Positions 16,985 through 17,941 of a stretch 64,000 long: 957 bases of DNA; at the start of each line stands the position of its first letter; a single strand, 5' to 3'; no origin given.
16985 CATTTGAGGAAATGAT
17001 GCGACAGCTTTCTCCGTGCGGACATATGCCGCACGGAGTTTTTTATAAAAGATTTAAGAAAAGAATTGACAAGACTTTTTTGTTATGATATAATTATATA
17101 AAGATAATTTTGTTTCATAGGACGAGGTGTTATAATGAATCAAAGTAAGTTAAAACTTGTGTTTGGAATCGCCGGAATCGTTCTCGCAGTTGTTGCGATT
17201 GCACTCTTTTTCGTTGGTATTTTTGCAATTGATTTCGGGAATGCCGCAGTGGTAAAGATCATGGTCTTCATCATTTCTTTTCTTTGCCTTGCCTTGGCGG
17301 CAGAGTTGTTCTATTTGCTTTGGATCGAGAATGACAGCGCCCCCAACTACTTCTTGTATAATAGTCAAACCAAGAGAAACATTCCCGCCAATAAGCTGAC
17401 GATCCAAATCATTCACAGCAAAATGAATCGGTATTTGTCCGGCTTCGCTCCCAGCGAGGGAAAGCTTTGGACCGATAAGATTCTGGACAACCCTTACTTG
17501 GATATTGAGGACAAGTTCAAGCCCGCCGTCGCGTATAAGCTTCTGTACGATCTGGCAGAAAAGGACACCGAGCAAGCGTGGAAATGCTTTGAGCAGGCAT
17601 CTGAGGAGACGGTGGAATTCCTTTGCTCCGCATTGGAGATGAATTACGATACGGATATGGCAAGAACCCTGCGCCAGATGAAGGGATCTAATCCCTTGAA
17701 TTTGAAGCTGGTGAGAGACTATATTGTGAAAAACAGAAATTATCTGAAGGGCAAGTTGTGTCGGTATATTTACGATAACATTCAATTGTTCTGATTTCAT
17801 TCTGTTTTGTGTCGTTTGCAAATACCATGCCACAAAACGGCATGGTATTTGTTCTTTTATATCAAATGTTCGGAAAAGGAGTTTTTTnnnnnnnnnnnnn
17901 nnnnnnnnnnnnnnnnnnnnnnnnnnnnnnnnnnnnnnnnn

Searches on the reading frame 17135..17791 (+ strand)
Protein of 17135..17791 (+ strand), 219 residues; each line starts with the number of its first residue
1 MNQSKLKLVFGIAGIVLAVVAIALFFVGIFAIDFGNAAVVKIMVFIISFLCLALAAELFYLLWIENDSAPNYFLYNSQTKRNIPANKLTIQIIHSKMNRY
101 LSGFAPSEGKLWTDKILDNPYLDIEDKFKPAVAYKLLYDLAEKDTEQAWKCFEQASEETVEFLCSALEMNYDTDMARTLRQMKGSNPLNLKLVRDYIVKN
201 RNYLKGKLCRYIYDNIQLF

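Call 5: search_protein_families(library=pfam, proteins=[window:17135-17791:+], max_evalue=0.1)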
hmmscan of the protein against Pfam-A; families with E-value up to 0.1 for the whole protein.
window:17135-17791:+ (219 aa): 1 family
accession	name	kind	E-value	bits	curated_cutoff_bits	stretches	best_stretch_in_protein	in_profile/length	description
PF00822.25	PMP22_Claudin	-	0.0081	16.5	26.7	1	10-60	72-122/161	PMP-22/EMP/MP20/Claudin family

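Call 6: search_protein_families(library=ncbifam, proteins=[window:17135-17791:+], max_evalue=0.1)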
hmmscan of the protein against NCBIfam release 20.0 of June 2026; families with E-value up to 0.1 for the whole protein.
window:17135-17791:+ (219 aa): 0 families

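Call 37: find_homologous_proteins(query=window:17135-17791:+, max_evalue=0.001)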
Query window:17135-17791:+ (219 aa): 170 proteins with E <= 0.001 among 424 candidates; the best 120 are listed.
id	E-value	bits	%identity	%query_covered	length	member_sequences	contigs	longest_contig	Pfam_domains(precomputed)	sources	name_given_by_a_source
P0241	4.9e-141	485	100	100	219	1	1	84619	-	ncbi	-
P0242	1.3e-130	451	93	100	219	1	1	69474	-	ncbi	-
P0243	4.4e-127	440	90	100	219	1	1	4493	-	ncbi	-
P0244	5.8e-127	439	90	100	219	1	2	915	-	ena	-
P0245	8.9e-121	419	83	100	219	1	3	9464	-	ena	-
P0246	1.1e-112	393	80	100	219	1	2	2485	-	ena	-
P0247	6.9e-108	377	75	100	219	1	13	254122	-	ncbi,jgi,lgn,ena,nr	ncbi:MAG: hypothetical protein E7668_00590 [Ruminococcaceae bacterium]|nr:hypothetical protein [Osci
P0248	1.6e-105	369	74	100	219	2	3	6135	-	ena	-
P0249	3.2e-105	368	76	100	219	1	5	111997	-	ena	-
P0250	4.7e-105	368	76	100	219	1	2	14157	-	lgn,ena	-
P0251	6.0e-105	367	73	100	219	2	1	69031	-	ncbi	-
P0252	9.7e-105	367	75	100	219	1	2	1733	-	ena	-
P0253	1.3e-103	363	74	100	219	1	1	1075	-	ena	-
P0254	2.3e-103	362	74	100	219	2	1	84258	-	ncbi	-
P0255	8.0e-100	351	71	100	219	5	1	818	-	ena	-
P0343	9.6e-71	256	53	100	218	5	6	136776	-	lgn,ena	-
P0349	1.4e-69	252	52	100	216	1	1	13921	-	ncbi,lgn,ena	-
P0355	3.0e-69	251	54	99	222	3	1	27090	-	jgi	-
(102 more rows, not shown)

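Call 51: predict_structure(alignment_id=A3)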
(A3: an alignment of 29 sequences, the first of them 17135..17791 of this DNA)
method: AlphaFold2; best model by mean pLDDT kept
length: 219 residues; sequences in the alignment: 29
mean_pLDDT: 79.9   pTM: 0.62
mean pLDDT of the five models: 79.9, 78.9, 78.6, 78.3, 76.7
residues with pLDDT >= 90: 27; 70-90: 160; 50-70: 24; < 50: 8
segments of 3 or more residues with pLDDT < 50: 118-121
pLDDT, mean of each block of 10 residues (from residue 1): 68 88 89 80 89 87 64 80 80 85 65 51 73 88 81 76 86 87 78 87 91 85
secondary structure, 60 per line:
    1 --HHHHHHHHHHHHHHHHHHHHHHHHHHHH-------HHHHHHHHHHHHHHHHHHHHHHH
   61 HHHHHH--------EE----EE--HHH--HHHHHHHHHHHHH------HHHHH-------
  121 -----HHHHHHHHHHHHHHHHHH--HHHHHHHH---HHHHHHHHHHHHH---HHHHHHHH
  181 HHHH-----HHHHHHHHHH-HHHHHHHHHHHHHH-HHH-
elements in order: H3-30 H38-66 H90-102 H109-113 H126-143 H146-153 H157-169 H173-184 H190-199 H201-214

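Call 58: fold_search(model_id=the predicted structure, library=pdb)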
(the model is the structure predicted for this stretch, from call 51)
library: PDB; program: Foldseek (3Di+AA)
matches with E <= 10: 116; with E <= 0.001: 0
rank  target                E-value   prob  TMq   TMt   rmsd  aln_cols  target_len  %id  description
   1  1o5h_A                7.9e-01  0.28  0.21  0.23  26.9       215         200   12  Crystal structure of formiminotetrahydrofolate cyclodeaminase (TM1560) from Thermotoga maritima at 2.80 A resolution (released 2003-09-30)
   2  6k5s_C                1.1e+00  0.12  0.20  0.20  20.8       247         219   12  Crystal structure of the Helical domain of S. pombe Tbf1 (released 2020-06-03)
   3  7aam_B                1.3e+00  0.28  0.29  0.23  27.7       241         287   11  Crystal structure of the F-BAR domain of PSTIPIP1 bound to the CTH domain of the phosphatase LYP (released 2022-02-23)
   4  1tt9_A                1.4e+00  0.15  0.22  0.10  26.9       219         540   12  Structure of the bifunctional and Golgi associated formiminotransferase cyclodeaminase octamer (released 2005-06-28)
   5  6i6j_A                1.6e+00  0.10  0.17  0.19  26.6       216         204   10  Crystal structure of the KDEL receptor bound to synthetic nanobody. (released 2019-02-27)
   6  6k5s_B                1.9e+00  0.08  0.18  0.18  20.3       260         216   12  Crystal structure of the Helical domain of S. pombe Tbf1 (released 2020-06-03)
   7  3syv_A                2.0e+00  0.14  0.25  0.22  27.4       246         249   14  Crystal structure of mPACSIN 3 F-BAR domain mutant (released 2012-05-16)
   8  8apy_A                2.2e+00  0.07  0.17  0.17  27.4       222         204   11  Crystal structure of the H12A variant of the KDEL receptor bound to sybody (released 2023-08-23)
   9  9w2z_C                2.4e+00  0.09  0.21  0.18  22.1       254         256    7  Cryo-EM structure of complex IV on the bovine heart submitochondrial particles, IV-A (released 2026-04-01)
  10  8vpb_A                2.6e+00  0.12  0.24  0.09  24.9       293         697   11  Cryo-EM structure of the ABC transporter PCAT1 bound with MgADP_Class_2 (released 2024-10-30)
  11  9dn9_C                2.6e+00  0.09  0.18  0.21  16.7       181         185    8  RamR variant S2.4 complexed with 1S-1-phenyl-1,2,3,4-tetrahydroisoquinoline (released 2026-04-08)
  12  1o5h_B                2.7e+00  0.12  0.20  0.22  27.0       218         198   10  Crystal structure of formiminotetrahydrofolate cyclodeaminase (TM1560) from Thermotoga maritima at 2.80 A resolution (released 2003-09-30)
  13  7aal_A                2.8e+00  0.16  0.29  0.23  27.4       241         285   12  Crystal structure of the F-BAR domain of PSTIPIP1, G258A mutant (released 2022-02-23)
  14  7d5i_A                3.0e+00  0.12  0.20  0.11  24.7       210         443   12  Structure of Mycobacterium smegmatis bd complex in the apo-form. (released 2021-06-23)
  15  9azl_A                3.1e+00  0.10  0.24  0.09  25.5       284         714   12  Cryo-EM structure of the ABC transporter PCAT1 bound with MgADP class1 (released 2024-10-30)
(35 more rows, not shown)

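Call 78: find_encoding_contigs(protein=P0343, flank=4000, max_places=2)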
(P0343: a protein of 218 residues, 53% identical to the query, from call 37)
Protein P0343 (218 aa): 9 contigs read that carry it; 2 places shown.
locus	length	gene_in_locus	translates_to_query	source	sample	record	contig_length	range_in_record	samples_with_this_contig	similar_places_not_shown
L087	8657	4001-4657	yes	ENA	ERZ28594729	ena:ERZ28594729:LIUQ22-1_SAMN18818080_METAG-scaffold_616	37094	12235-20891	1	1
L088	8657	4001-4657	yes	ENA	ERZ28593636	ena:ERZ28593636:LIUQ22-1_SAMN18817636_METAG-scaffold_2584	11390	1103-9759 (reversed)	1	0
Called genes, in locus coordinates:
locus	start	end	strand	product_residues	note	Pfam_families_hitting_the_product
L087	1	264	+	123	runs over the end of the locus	-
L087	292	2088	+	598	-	PF01257:2Fe-2S_thioredx (weak), PF01512:Complex1_51K, PF10531:SLBB, PF10589:NADH_4Fe-4S, PF13237:Fer4_10 (weak), PF00037:Fer4, PF13187:Fer4_9 (weak), PF00037:Fer4 (weak), +3 more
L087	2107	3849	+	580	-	PF00111:Fer2, PF13510:Fer2_4, PF10588:NADH-G_4Fe-4S_3, PF22117:Fer4_Nqo3, PF12838:Fer4_7 (weak), PF00037:Fer4 (weak), PF02906:Fe_hyd_lg_C, PF02256:Fe_hyd_SSU, +2 more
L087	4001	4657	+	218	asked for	-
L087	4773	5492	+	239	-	PF27840:ScmC (weak)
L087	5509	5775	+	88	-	PF05402:PqqD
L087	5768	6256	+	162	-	-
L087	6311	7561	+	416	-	PF01979:Amidohydro_1, PF12890:DHOase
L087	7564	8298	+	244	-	PF00175:NAD_binding_1 (weak), PF10418:DHODB_Fe-S_bind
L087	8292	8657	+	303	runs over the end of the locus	PF01180:DHO_dh, PF01207:Dus, PF00977:His_biosynth (faint), PF03060:NMO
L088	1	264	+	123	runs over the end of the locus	-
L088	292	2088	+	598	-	PF01257:2Fe-2S_thioredx (weak), PF01512:Complex1_51K, PF10531:SLBB, PF10589:NADH_4Fe-4S, PF13237:Fer4_10 (weak), PF00037:Fer4, PF13187:Fer4_9 (weak), PF00037:Fer4 (weak), +3 more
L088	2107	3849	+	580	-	PF00111:Fer2, PF13510:Fer2_4, PF10588:NADH-G_4Fe-4S_3, PF22117:Fer4_Nqo3, PF12838:Fer4_7 (weak), PF00037:Fer4 (weak), PF02906:Fe_hyd_lg_C, PF02256:Fe_hyd_SSU, +2 more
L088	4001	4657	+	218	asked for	-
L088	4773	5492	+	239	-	PF27840:ScmC (weak)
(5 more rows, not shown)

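Call 79: find_encoding_contigs(protein=P0355, flank=4000, max_places=2)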
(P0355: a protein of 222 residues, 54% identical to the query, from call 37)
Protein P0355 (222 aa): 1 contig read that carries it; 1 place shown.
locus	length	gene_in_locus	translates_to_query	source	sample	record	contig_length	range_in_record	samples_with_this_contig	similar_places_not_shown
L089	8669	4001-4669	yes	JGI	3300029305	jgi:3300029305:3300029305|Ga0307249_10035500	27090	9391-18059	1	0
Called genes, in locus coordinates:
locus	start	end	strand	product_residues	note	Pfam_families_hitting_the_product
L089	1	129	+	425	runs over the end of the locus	PF02608:Bmp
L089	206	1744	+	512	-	PF00005:ABC_tran, PF13304:AAA_21 (faint), PF00005:ABC_tran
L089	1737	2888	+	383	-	PF02653:BPD_transp_2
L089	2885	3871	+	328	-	PF02653:BPD_transp_2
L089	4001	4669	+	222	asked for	-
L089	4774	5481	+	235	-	PF27840:ScmC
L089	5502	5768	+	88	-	PF05402:PqqD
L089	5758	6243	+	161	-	-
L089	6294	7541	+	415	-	PF01979:Amidohydro_1, PF12890:DHOase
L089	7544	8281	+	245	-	PF00175:NAD_binding_1, PF10418:DHODB_Fe-S_bind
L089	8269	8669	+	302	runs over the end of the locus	PF01180:DHO_dh, PF01207:Dus (weak), PF03060:NMO (weak)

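Call 80: find_encoding_contigs(protein=P0349, flank=4000, max_places=2)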
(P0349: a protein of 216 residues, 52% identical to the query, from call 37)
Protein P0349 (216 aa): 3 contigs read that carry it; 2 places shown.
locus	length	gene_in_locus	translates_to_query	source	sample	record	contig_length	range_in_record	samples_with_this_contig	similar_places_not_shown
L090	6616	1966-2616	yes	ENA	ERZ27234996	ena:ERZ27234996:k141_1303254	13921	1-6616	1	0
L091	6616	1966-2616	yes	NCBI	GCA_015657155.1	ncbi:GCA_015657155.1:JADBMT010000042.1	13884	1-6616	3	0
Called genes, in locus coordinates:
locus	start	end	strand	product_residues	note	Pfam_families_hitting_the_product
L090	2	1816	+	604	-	?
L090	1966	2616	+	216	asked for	-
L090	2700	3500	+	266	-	PF01790:LGT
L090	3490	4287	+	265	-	PF02517:Rce1-like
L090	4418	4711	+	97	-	PF01371:Trp_repressor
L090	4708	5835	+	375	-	PF13393:tRNA-synt_His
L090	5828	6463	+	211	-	PF01634:HisG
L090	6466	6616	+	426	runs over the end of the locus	PF00815:Histidinol_dh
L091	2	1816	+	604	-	?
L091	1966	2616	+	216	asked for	-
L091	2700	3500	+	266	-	PF01790:LGT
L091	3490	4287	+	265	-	PF02517:Rce1-like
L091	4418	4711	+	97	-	PF01371:Trp_repressor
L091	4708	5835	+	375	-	PF13393:tRNA-synt_His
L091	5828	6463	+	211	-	PF01634:HisG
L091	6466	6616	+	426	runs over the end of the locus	PF00815:Histidinol_dh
